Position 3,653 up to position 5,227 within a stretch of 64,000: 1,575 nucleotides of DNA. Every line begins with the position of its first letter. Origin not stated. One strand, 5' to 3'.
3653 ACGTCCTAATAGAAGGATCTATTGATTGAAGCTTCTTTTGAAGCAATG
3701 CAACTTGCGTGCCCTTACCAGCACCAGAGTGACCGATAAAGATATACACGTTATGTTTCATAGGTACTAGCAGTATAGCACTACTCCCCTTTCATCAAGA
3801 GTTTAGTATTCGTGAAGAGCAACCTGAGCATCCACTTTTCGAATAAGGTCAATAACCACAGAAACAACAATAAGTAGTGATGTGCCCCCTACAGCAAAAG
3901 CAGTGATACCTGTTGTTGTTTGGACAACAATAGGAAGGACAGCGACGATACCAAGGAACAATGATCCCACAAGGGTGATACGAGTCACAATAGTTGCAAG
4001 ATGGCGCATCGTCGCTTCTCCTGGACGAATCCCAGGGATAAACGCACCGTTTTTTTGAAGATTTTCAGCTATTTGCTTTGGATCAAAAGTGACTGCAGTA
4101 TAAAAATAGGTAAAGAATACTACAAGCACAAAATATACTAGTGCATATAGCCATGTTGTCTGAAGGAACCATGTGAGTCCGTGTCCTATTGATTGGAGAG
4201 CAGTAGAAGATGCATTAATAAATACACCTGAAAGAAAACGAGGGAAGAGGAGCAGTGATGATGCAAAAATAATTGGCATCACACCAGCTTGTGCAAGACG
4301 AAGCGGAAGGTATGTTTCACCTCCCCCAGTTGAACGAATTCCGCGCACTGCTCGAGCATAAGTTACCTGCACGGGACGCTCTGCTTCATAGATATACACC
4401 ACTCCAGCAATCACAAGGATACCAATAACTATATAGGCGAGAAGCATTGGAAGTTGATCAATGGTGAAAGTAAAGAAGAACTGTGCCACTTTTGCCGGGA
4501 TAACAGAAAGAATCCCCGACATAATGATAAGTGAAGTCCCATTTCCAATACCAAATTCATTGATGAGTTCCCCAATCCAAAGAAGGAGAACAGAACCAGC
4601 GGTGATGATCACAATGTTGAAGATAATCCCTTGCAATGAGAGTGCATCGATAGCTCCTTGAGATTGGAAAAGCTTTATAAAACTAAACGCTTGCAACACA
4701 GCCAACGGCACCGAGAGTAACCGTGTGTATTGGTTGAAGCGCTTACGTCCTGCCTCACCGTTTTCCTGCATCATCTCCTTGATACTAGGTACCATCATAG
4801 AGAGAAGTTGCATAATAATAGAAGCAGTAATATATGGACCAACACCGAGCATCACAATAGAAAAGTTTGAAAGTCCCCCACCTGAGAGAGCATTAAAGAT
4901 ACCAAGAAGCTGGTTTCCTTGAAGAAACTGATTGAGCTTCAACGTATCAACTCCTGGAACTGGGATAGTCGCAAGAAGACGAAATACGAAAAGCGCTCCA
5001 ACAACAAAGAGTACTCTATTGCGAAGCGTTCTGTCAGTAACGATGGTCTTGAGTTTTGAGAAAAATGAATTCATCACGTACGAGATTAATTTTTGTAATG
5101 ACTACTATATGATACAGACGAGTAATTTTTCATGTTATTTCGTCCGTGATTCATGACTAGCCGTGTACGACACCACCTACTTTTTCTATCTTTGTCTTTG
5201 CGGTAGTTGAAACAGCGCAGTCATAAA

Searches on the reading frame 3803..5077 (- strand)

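Call 38: search_protein_families(library=pfam, proteins=[window:3803-5077:-], max_evalue=0.001)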
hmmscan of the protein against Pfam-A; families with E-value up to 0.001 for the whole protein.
window:3803-5077:- (424 aa): 1 family
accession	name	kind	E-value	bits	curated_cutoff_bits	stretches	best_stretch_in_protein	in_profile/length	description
PF00344.25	SecY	-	3.1e-100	335.9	32.2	1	73-411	1-305/306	SecY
